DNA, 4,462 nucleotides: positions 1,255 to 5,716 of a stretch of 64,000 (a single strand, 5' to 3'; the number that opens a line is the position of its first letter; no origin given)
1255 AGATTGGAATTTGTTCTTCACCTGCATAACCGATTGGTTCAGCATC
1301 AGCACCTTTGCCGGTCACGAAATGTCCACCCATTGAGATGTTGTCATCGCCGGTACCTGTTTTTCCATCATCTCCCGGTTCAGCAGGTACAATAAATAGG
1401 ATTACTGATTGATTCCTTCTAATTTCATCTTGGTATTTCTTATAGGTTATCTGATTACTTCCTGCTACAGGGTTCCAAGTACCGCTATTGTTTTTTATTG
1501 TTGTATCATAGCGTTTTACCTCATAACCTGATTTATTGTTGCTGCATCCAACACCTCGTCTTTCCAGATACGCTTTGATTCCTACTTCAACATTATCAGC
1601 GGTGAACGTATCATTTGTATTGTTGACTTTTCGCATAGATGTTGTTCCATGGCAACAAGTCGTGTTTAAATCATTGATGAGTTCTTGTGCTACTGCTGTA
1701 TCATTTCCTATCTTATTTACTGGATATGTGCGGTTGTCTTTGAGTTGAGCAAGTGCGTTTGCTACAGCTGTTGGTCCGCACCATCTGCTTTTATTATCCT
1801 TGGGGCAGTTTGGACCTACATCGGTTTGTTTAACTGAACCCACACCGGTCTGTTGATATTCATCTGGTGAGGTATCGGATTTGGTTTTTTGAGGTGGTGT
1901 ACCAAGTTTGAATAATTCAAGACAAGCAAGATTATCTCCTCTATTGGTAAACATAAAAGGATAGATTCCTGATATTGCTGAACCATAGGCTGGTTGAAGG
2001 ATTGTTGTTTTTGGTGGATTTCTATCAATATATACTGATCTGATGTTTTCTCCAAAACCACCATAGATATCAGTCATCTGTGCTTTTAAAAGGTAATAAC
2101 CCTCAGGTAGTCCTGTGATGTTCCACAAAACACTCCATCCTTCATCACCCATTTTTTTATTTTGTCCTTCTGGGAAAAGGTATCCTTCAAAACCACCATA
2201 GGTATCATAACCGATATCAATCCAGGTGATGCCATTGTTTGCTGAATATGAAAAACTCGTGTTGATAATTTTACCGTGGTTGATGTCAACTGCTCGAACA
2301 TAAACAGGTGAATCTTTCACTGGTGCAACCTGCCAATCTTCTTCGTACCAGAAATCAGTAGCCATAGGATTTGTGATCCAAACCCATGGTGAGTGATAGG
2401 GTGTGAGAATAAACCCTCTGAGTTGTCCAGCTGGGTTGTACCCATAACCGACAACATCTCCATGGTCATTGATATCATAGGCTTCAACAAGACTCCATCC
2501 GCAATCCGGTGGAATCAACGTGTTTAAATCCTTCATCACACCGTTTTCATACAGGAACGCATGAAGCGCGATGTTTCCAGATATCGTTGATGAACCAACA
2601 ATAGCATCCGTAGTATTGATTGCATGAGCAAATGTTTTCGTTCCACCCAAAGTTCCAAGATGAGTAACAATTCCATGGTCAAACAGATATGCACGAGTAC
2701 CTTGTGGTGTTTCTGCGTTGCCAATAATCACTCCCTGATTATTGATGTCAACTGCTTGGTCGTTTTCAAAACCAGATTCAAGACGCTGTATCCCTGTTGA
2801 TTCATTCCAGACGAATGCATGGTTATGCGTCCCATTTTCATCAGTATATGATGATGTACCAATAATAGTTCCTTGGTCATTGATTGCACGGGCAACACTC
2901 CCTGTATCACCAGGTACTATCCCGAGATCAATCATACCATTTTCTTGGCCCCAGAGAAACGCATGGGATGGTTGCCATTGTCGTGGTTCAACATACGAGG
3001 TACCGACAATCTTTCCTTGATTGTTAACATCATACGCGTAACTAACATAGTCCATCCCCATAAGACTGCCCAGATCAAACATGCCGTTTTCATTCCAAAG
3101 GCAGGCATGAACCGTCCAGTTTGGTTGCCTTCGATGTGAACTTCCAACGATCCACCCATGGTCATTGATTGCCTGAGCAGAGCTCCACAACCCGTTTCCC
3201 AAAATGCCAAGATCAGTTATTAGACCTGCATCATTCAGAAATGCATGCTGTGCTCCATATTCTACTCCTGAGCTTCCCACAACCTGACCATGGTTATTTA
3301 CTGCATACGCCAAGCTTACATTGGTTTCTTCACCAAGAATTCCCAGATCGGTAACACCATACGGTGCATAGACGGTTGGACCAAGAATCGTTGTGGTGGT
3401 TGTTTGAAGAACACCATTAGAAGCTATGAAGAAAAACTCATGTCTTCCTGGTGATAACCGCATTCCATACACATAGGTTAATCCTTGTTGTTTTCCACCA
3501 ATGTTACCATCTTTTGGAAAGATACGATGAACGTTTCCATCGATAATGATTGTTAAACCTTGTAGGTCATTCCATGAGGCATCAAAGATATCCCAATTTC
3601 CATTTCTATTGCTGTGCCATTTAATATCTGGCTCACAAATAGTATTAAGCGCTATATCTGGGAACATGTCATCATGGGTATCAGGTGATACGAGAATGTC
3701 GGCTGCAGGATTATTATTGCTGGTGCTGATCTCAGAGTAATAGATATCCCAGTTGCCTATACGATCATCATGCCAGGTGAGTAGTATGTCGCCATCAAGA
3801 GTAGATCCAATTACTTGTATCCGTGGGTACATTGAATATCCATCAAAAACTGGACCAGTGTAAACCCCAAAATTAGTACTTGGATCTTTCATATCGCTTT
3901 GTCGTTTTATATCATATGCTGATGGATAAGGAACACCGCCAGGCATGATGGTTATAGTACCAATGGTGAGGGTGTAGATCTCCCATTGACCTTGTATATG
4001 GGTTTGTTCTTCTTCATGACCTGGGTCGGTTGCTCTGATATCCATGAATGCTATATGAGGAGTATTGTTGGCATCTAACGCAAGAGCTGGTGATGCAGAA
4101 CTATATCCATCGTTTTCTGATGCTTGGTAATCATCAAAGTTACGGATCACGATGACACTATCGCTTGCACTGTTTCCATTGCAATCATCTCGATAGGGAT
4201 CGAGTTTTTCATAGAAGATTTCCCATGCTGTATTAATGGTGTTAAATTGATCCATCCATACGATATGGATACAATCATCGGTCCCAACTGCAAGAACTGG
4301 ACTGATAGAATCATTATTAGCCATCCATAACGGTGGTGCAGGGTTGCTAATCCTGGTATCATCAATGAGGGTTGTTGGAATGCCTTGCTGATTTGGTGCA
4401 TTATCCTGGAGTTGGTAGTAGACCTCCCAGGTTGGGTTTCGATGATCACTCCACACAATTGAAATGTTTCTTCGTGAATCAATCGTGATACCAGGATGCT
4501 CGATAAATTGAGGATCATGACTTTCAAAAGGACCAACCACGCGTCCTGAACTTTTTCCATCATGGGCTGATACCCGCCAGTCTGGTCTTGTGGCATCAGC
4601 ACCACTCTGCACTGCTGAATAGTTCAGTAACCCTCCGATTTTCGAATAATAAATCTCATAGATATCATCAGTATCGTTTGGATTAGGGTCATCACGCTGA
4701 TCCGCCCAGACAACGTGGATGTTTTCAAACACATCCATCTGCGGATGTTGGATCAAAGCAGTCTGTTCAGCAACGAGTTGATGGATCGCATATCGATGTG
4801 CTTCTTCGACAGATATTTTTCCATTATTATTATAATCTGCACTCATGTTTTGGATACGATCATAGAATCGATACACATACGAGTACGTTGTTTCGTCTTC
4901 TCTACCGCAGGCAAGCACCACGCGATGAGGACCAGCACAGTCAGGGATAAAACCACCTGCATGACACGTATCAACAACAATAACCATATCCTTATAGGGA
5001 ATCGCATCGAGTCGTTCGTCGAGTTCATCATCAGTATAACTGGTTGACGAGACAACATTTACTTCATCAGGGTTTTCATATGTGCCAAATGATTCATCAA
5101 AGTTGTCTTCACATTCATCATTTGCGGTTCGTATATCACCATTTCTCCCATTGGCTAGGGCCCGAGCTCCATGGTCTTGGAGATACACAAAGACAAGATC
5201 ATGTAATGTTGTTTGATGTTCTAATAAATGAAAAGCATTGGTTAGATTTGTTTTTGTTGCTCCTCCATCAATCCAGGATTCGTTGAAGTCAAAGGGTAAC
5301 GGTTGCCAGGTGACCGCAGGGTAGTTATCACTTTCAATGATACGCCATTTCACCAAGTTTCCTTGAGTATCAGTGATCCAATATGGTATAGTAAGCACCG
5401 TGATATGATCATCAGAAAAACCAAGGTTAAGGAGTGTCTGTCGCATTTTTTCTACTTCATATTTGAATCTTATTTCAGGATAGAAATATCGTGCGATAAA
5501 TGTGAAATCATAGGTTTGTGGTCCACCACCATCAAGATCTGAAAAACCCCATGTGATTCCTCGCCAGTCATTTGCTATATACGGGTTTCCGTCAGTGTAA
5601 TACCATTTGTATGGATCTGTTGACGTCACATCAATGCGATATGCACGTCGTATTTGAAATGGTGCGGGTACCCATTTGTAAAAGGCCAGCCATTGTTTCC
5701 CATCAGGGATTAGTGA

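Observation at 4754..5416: Caspase-like (clan CD) peptidase domain with an intact His-Gly / D-T-C-H-A-G dyad embedded in a giant surface protein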

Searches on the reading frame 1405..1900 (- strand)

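Call 20: search_protein_families(library=pfam, proteins=[window:1405-1900:-], max_evalue=1)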
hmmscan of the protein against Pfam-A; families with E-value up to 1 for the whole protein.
window:1405-1900:- (165 aa): 1 family
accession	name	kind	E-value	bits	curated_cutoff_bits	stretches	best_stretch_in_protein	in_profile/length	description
PF13529.12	Peptidase_C39_2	-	0.013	16.5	24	1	35-139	10-100/143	Peptidase_C39 like family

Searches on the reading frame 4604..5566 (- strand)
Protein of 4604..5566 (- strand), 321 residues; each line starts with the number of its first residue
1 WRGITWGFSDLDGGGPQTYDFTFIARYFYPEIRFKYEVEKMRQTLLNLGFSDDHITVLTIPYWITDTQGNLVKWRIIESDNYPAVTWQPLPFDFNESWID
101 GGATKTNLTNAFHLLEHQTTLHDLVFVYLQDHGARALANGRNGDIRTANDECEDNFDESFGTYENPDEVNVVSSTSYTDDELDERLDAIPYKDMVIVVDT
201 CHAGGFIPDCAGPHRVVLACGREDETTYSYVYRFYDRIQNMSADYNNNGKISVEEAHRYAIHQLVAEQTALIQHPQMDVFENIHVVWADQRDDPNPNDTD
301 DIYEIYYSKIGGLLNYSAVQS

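Call 7: search_protein_families(library=pfam, proteins=[window:4604-5566:-], max_evalue=10)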
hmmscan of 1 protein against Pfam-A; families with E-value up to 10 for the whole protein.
window:4604-5566:- (321 aa): 3 families
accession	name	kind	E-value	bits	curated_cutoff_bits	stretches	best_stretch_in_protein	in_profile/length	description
PF01650.23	Peptidase_C13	-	1.3e-09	38.5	22.8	2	183-237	142-197/258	Peptidase C13 family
PF00656.27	Peptidase_C14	-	0.011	15.8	21.4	1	38-211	26-141/233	Caspase domain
PF13202.12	EF-hand_5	-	0.053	13.5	25.9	1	243-255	8-20/25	EF hand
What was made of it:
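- On C14B metacaspases, Pfam PF00656: 15.8 bits against a cut-off of 21.4, E 0.011 (call 7).
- On EF-hand calcium-binding loop: Pfam EF-hand_5 gives only E 0.053, below its cut-off (call 7).
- Closest known: Type I/II metacaspases. Different: Pfam C14 is below its cut-off (15.8 against 21.4, call 7).
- Pfam EF-hand hits are below threshold for this sequence (call 7).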

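Call 9: search_solved_structures(query=window:4604-5566:-, max_evalue=10, show_alignments=3)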
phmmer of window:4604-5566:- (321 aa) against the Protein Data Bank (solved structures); distinct sequences matched with E-value up to 10: 1.
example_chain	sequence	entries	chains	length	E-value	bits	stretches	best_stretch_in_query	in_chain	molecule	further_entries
6w8s_A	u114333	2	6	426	0.43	13.1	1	165-210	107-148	Metacaspase-4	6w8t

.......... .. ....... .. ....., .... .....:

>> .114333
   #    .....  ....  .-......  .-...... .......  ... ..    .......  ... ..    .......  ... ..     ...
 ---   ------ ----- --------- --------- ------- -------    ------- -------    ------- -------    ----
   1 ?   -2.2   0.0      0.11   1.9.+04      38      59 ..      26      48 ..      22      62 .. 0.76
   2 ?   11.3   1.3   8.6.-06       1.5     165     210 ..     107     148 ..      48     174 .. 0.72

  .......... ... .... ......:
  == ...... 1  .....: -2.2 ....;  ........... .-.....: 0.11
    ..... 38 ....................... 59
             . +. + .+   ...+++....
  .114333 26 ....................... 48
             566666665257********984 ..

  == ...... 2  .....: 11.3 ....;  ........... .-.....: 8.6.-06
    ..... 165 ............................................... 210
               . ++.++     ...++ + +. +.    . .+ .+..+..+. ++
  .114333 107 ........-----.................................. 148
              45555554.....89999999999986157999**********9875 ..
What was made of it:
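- Tried and rejected: phmmer of the single sequence against the PDB gave only a marginal metacaspase-4 hit, E 0.43 (call 9).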

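Call 10: find_homologous_proteins(query=window:4604-5566:-, max_evalue=0.001)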
Query window:4604-5566:-: 537 candidates shared short words with the query, none scored E <= 0.001.
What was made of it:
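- Tried and rejected: The word-indexed homologue search with aa 780-1100 found nothing (call 10).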
